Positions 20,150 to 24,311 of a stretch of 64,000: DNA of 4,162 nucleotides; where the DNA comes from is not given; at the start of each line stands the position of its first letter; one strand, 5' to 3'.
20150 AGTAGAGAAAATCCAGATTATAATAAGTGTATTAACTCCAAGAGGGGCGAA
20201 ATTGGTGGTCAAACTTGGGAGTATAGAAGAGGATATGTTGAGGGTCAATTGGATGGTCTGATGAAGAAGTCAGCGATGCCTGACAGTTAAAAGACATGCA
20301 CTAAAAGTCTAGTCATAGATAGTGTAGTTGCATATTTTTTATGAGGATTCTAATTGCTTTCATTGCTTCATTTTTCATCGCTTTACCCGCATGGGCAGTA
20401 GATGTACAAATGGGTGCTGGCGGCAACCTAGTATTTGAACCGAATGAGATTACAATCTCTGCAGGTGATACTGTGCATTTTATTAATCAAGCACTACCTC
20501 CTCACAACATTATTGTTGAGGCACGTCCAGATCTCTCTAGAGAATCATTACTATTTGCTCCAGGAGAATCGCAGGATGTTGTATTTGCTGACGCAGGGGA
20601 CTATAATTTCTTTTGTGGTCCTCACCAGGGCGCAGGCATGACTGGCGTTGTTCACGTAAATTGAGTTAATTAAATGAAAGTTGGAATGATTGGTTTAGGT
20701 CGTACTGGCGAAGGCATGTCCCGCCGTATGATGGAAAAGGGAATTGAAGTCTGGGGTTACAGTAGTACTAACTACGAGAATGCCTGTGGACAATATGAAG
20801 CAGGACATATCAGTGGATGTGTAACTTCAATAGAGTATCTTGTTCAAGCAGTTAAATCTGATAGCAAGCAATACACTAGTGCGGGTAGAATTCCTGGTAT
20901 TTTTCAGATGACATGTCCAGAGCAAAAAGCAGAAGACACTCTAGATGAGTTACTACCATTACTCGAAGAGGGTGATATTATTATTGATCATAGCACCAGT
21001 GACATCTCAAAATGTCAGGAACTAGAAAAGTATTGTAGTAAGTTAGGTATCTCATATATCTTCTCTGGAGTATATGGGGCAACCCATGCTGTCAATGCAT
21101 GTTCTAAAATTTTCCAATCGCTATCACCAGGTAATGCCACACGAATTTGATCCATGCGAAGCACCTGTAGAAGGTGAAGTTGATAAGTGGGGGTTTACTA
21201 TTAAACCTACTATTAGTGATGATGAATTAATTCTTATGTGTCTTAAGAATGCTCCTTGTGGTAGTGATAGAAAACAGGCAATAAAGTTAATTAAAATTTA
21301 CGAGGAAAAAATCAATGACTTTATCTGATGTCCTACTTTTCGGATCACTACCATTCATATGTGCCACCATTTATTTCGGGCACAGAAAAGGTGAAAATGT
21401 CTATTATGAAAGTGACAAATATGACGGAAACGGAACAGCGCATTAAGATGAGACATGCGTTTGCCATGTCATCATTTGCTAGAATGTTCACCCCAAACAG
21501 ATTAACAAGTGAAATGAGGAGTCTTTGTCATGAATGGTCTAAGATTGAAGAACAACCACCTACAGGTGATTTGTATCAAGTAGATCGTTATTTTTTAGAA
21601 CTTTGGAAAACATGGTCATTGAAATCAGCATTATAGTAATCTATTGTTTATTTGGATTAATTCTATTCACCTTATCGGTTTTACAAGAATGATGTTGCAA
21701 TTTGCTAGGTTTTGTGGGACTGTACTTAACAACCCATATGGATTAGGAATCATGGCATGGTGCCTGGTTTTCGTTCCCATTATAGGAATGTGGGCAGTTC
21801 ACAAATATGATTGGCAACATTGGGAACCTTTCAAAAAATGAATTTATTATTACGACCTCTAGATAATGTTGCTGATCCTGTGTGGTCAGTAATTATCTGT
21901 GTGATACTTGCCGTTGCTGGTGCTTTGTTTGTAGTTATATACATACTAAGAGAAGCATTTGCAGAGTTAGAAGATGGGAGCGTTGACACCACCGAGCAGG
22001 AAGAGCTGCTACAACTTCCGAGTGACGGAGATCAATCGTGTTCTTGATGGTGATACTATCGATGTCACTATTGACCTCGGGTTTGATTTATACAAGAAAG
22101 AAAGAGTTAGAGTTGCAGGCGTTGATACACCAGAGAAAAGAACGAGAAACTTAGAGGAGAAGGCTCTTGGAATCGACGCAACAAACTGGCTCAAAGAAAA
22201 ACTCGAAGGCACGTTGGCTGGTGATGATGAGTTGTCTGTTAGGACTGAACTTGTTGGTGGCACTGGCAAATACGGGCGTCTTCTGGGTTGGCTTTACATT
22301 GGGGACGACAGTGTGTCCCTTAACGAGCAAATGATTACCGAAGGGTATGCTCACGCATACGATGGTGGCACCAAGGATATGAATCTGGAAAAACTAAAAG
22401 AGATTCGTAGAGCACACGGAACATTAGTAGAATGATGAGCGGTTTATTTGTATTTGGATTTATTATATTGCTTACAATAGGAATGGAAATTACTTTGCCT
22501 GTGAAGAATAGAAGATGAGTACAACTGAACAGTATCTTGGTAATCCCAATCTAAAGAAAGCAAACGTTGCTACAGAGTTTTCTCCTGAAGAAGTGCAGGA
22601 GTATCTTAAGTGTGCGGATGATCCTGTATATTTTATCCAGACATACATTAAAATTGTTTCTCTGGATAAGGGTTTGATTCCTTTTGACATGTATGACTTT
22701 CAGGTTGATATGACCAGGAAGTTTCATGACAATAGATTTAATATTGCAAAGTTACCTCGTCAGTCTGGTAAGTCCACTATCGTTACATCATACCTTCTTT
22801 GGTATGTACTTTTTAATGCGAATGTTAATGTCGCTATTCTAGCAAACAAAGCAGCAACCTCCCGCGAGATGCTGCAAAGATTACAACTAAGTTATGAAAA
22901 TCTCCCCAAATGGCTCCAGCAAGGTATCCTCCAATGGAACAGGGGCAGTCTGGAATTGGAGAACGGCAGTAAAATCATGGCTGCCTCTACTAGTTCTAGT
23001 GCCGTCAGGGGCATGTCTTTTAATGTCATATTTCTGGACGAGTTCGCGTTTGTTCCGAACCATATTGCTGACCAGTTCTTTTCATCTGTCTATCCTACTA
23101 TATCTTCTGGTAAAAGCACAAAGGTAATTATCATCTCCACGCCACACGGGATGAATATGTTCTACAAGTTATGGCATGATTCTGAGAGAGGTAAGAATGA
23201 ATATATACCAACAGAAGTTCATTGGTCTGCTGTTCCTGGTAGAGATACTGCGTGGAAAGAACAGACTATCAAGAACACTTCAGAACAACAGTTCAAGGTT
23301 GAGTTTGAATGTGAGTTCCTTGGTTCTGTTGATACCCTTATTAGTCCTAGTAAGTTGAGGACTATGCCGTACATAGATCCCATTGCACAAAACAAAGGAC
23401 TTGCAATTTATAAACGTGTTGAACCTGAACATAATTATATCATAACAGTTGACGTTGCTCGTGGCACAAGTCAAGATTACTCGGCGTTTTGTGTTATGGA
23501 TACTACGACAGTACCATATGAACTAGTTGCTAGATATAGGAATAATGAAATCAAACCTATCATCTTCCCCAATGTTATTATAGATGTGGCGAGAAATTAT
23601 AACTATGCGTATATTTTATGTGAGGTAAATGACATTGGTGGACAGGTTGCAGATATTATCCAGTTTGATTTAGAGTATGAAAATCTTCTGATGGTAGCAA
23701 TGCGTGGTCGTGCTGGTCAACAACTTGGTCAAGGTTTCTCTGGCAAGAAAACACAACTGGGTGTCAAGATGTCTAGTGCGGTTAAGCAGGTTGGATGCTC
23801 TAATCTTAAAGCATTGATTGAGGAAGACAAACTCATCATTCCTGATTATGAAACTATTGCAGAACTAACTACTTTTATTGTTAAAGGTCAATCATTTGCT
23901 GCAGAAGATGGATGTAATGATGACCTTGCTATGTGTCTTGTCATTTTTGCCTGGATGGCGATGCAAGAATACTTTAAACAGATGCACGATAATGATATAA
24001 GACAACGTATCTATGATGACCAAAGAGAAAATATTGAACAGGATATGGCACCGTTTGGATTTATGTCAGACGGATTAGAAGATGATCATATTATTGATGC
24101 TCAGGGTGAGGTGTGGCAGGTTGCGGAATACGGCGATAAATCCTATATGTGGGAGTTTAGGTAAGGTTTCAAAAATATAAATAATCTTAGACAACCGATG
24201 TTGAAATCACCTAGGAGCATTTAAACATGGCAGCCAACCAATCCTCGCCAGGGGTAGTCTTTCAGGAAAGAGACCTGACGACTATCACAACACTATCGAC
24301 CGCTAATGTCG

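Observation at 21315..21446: Hidden phage-encoded NdhP (NDH-1L subunit) microprotein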

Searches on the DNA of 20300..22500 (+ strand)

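Call 14: search_dna_similar(query=window:20300-22500:+, collection=phages, mode=near, max_rows=10)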
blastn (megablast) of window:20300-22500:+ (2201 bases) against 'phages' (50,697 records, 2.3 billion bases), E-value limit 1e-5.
Records with a match: 171; places in all: 232; records where one place covers at least 80% of the query: 37.
Best place of each record, by identity: 90-95% 29; 80-90% 129; 60-80% 13.
By first word of the organism name: Synechococcus 118; Cyanophage 48; Prochlorococcus 4; Marine 1.
By host as written in the record: - 94; Synechococcus 40; Synechococcus sp. WH7803 12; Synechococcus sp. WH8102 11; Synechococcus sp. 6; Synechococcus sp. WH8101 2; Synechococcus sp. WH8017 2; Prochlorococcus MIT9303 2; and 1 more.
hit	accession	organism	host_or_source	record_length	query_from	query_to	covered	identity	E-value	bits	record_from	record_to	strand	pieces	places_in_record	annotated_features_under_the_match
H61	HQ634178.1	Synechococcus phage S-CAM8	Synechococcus sp. WH7803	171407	1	2201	100%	90.7%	0e+0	2928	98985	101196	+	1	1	hypothetical protein (x4) | endonuclease | plastocyanin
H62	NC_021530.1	Synechococcus phage S-CAM8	Synechococcus sp. WH7803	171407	1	2201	100%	90.7%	0e+0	2928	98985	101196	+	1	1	6-phosphogluconate dehydrogenase | endonuclease | PetE plastocyanine | hypothetical protein (x3)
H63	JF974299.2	Synechococcus phage S-CAM8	Synechococcus sp. WH7803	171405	1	2201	100%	90.6%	0e+0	2916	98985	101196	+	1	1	hypothetical protein (x3) | endonuclease | plastocyanin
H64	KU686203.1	Synechococcus phage S-CAM8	Synechococcus sp.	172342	1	2201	100%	87.5%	0e+0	2534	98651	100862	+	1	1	6-phosphogluconate dehydrogenase | endonuclease | plastocyanin | hypothetical protein (x3)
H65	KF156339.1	Synechococcus phage S-MbCM25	Synechococcus sp. WH7803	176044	1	2201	100%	86.5%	0e+0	2420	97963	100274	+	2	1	hypothetical protein (x5) | plastocyanine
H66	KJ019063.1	Synechococcus phage S-MbCM6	-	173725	1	2201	100%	86.5%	0e+0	2420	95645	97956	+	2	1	6-phosphogluconate dehydrogenase | hypothetical protein (x4) | plastocyanine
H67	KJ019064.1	Synechococcus phage S-MbCM6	-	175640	1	2201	100%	86.4%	0e+0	2414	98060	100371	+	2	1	6-phosphogluconate dehydrogenase | hypothetical protein (x4) | plastocyanine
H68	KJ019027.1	Synechococcus phage S-MbCM6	-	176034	1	2201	100%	86.4%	0e+0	2409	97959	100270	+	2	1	6-phosphogluconate dehydrogenase | hypothetical protein (x4) | plastocyanine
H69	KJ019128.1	Synechococcus phage S-MbCM6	-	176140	1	2201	100%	86.4%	0e+0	2409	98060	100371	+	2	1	6-phosphogluconate dehydrogenase | hypothetical protein (x4) | plastocyanine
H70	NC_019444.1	Synechococcus phage S-MbCM6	-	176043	1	2201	100%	86.3%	0e+0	2403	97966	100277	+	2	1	6-phosphogluconate dehydrogenase | endonuclease | PetE plastocyanine | hypothetical protein (x3)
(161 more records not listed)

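Call 15: get_annotated_region(hit=H62, flank=500)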
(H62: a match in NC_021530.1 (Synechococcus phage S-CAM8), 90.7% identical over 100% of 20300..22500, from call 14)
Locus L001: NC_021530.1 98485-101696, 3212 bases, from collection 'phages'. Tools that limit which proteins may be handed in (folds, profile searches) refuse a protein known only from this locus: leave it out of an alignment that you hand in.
description: Synechococcus phage S-CAM8 strain S-CAM8 06008BI06, complete genome.
organism: Synechococcus phage S-CAM8 (NCBI taxid 754038)
taxonomy: Viruses; Duplodnaviria; Heunggongvirae; Uroviricota; Caudoviricetes; Kyanoviridae; Neritesvirus; Neritesvirus scam8
host: Synechococcus sp. WH7803; source: Southern California coast, Pacific Ocean; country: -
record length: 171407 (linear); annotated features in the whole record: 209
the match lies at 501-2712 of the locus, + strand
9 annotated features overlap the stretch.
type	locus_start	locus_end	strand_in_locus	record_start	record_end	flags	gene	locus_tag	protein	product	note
CDS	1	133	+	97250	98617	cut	-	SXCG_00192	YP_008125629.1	hypothetical protein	similar to gp114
CDS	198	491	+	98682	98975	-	-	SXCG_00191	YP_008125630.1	hypothetical protein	similar to gp116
CDS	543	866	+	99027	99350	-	-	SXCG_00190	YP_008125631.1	PetE plastocyanine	-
CDS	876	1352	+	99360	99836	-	-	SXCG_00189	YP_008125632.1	6-phosphogluconate dehydrogenase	-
CDS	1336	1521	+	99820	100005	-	-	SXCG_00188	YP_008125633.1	hypothetical protein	-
CDS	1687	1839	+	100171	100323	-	-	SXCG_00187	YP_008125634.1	hypothetical protein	-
CDS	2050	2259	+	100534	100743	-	-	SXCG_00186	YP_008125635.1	hypothetical protein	-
CDS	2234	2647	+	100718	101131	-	-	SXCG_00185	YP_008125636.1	endonuclease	-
CDS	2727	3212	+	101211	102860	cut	-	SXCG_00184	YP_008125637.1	terminase large subunit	-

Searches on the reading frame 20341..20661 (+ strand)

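Call 3: search_protein_families(library=pfam, proteins=[window:20341-20661:+], max_evalue=1)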
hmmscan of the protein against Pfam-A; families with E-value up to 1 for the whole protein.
window:20341-20661:+ (107 aa): 2 families
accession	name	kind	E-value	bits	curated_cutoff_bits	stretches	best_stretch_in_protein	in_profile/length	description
PF00127.26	Copper-bind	-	9.5e-21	74.5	21.2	1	25-107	7-99/99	Copper binding proteins, plastocyanin/azurin family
PF13473.12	Cupredoxin_1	-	6e-07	29.9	27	1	31-104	31-102/104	Cupredoxin-like domain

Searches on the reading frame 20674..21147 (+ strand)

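Call 3: search_protein_families(library=pfam, proteins=[window:20674-21147:+], max_evalue=1)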
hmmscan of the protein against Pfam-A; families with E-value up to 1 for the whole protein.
window:20674-21147:+ (158 aa): 5 families
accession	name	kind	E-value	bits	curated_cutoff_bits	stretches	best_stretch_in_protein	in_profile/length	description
PF03446.21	NAD_binding_2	-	6.2e-16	59.2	21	1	2-142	1-128/161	NAD binding domain of 6-phosphogluconate dehydrogenase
PF03807.23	F420_oxidored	-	0.00036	21.5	21.6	1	2-106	1-91/94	NADP oxidoreductase coenzyme F420-dependent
PF02826.25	2-Hacid_dh_C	-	0.011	15.6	25.1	1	2-37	38-73/178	D-isomer specific 2-hydroxyacid dehydrogenase, NAD binding domain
PF03435.24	Sacchrp_dh_NADP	-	0.11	13.3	25.1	1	83-133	52-100/129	Saccharopine dehydrogenase NADP binding domain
PF03721.20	UDPG_MGDP_dh_N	-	0.11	12.5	27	0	86-119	100-133/187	UDP-glucose/GDP-mannose dehydrogenase family, NAD binding domain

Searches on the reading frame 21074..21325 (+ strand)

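Call 3: search_protein_families(library=pfam, proteins=[window:21074-21325:+], max_evalue=1)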
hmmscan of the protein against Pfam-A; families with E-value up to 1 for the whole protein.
window:21074-21325:+ (84 aa): 0 families

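Call 4: search_protein_families(library=ncbifam, proteins=[window:21074-21325:+], max_evalue=1)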
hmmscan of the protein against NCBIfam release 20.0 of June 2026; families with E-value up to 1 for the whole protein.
window:21074-21325:+ (84 aa): 0 families

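Call 5: search_protein_families(library=phrogs, proteins=[window:21074-21325:+], max_evalue=1)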
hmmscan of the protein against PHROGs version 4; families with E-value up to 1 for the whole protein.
window:21074-21325:+ (84 aa): 2 families
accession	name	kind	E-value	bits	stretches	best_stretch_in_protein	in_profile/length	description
phrog_1201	-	unknown function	1.7e-38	131.1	1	21-79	1-59/60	-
phrog_1542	-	unknown function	1.7e-23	83.1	1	28-81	5-58/74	-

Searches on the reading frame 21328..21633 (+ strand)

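Call 3: search_protein_families(library=pfam, proteins=[window:21328-21633:+], max_evalue=1)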
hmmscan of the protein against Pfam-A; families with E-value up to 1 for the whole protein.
window:21328-21633:+ (102 aa): 0 families

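Call 4: search_protein_families(library=ncbifam, proteins=[window:21328-21633:+], max_evalue=1)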
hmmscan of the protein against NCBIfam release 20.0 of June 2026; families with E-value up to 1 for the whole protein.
window:21328-21633:+ (102 aa): 0 families

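Call 5: search_protein_families(library=phrogs, proteins=[window:21328-21633:+], max_evalue=1)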
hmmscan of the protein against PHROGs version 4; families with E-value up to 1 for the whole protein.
window:21328-21633:+ (102 aa): 3 families
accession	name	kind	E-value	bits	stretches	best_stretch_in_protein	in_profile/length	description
phrog_593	-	unknown function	8.3e-49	165.2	1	1-97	1-98/100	-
phrog_13921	-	unknown function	9.1e-06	26.3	1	54-95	2-43/47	-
phrog_12162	-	head and packaging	0.12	13.3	1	40-79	61-100/210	virion structural protein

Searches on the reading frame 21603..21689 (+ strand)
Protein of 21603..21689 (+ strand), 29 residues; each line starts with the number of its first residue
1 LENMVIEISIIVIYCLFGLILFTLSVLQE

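Call 86: search_solved_structures(query=window:21603-21689:+, max_evalue=10, show_alignments=2)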
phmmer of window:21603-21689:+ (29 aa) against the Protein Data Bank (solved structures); distinct sequences matched with E-value up to 10: 0.

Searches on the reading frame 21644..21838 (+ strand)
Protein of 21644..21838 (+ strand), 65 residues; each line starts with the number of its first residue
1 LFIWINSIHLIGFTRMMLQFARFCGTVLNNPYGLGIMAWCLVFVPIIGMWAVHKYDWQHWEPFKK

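Call 87: search_solved_structures(query=window:21644-21838:+, max_evalue=10, show_alignments=2)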
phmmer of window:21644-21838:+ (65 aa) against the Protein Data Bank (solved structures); distinct sequences matched with E-value up to 10: 3.
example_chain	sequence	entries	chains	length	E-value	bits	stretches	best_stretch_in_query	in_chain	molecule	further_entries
9hjt_F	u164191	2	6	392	0.69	13.8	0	19-43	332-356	Selenide, water dikinase 1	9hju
3fd5_A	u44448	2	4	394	0.7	13.8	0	19-43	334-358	Selenide, water dikinase 1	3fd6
5lfz_A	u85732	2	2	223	0.99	13.3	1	21-64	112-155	ArCE4A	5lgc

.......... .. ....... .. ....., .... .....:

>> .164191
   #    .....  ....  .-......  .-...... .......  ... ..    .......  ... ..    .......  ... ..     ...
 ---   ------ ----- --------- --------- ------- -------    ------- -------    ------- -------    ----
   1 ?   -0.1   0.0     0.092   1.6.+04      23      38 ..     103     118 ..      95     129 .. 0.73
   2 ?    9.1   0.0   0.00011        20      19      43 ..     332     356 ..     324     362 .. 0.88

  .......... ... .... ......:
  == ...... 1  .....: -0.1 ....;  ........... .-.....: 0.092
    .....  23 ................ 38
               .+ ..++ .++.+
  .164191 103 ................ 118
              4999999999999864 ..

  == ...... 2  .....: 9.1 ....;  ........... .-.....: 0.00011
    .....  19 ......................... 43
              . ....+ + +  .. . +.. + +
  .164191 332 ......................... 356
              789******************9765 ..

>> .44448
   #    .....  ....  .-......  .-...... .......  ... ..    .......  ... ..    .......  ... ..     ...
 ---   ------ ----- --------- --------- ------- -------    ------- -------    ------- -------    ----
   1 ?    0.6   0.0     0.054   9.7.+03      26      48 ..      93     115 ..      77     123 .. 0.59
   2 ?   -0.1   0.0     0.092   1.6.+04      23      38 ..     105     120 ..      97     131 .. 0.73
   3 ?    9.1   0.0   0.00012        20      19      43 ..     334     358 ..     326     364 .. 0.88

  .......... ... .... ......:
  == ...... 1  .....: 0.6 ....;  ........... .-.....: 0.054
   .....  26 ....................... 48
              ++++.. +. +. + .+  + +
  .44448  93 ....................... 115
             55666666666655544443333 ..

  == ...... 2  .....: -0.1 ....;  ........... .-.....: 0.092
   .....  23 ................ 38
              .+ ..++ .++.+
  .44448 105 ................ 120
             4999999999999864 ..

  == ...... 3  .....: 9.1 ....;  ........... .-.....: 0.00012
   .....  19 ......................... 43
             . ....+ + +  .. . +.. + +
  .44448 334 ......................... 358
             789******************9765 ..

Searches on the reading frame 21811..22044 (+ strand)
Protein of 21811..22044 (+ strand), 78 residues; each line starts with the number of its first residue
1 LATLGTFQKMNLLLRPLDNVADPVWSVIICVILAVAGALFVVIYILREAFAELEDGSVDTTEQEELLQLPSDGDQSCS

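Call 88: search_solved_structures(query=window:21811-22044:+, max_evalue=10, show_alignments=2)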
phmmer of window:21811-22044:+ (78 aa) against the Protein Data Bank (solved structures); distinct sequences matched with E-value up to 10: 2.
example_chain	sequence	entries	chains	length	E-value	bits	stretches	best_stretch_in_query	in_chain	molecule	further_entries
6yup_D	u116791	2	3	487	3.5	11.4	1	8-45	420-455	b(0,+)-type amino acid transporter 1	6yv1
6li9_B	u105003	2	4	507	4.7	11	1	8-45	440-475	b(0,+)-type amino acid transporter 1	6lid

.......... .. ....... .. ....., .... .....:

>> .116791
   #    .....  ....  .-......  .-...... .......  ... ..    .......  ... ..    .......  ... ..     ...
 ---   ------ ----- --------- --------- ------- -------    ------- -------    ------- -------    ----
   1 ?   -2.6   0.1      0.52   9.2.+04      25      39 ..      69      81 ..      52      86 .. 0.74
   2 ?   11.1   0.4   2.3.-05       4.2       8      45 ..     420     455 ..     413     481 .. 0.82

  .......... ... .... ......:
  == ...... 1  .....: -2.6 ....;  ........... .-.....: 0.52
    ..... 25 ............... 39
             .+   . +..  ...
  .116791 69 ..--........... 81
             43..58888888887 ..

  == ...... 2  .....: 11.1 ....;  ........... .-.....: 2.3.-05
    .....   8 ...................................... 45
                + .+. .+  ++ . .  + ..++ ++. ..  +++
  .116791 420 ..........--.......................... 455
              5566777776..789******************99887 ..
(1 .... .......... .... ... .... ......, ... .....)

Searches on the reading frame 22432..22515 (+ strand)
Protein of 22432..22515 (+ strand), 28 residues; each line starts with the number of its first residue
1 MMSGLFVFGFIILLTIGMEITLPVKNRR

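Call 85: search_solved_structures(query=window:22432-22515:+, max_evalue=10, show_alignments=2)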
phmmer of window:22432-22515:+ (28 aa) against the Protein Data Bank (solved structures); distinct sequences matched with E-value up to 10: 2.
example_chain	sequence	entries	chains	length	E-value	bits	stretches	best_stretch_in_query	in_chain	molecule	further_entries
1y32_A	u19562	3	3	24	0.73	13.3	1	9-27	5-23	Humanin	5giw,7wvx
6rqf_J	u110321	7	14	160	1.5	12.4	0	4-25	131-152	Cytochrome b6-f complex subunit 4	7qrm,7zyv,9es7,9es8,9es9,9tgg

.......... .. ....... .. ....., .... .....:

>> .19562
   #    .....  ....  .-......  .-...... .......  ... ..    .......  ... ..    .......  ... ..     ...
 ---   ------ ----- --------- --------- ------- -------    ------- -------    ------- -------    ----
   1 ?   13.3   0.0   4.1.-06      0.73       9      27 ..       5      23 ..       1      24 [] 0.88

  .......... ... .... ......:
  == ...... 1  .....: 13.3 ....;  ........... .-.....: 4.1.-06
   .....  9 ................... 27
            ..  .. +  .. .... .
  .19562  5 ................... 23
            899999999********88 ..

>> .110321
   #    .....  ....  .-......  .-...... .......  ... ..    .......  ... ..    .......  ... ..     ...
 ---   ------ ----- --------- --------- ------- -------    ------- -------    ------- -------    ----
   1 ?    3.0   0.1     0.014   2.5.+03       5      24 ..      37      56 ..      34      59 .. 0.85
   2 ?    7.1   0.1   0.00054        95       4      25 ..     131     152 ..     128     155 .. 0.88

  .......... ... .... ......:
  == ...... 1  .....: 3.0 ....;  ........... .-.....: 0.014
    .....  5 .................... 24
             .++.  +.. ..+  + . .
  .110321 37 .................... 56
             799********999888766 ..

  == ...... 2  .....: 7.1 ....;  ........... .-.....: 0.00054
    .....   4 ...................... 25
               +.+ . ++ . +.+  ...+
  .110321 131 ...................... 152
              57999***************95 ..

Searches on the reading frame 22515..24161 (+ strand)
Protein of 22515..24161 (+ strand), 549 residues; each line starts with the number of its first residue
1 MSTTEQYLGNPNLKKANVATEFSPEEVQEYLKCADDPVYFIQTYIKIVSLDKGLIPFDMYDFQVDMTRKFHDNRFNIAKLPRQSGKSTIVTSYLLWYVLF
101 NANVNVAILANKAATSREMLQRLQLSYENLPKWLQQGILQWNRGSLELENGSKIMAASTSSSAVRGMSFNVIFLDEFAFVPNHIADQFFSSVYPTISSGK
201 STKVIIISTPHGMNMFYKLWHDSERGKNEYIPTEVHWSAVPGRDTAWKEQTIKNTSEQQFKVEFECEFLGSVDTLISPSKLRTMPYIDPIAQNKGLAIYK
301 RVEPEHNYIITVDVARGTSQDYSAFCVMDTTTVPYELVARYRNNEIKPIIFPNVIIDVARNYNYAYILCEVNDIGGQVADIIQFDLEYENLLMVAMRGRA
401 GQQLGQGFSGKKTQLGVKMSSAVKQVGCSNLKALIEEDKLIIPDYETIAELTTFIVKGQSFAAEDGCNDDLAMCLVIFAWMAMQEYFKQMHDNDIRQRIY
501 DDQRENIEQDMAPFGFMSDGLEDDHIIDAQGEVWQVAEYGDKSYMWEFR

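Call 62: search_dna_similar(query=window:22515-24161:+, collection=phages, mode=protein, max_evalue=1e-100, max_rows=5)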
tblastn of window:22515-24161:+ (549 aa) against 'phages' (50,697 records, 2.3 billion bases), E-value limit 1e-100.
Records with a match: 1976; places in all: 1976; records where one place covers at least 80% of the query: 1976.
Best place of each record, by identity: 95-99% 4; 90-95% 132; 80-90% 73; 60-80% 233; <60% 1534.
By first word of the organism name: Escherichia 574; Synechococcus 357; Klebsiella 271; Vibrio 109; Shigella 81; Acinetobacter 71; Cyanophage 61; Enterobacter 55; Aeromonas 50; Enterobacteria 48; and 45 more.
By host as written in the record: - 377; Escherichia coli 247; Synechococcus 107; Klebsiella pneumoniae 88; Synechococcus sp. 38; Synechococcus sp. WH7803 28; Escherichia coli B 26; Escherichia coli O157:H7 24; and 421 more.
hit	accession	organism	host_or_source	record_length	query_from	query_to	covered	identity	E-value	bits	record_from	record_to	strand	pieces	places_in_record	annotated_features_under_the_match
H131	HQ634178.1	Synechococcus phage S-CAM8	Synechococcus sp. WH7803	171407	1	549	100%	97.5%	0e+0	1125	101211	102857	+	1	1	terminase large subunit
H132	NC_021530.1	Synechococcus phage S-CAM8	Synechococcus sp. WH7803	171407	1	549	100%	97.5%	0e+0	1125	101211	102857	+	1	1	terminase large subunit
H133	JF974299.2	Synechococcus phage S-CAM8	Synechococcus sp. WH7803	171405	1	549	100%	97.5%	0e+0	1125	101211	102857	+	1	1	gp17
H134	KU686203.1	Synechococcus phage S-CAM8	Synechococcus sp.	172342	1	549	100%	96.9%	0e+0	1122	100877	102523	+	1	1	terminase large subunit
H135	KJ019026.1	Synechococcus phage ACG-2014a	-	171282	1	549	100%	94.0%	0e+0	1085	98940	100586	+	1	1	terminase large subunit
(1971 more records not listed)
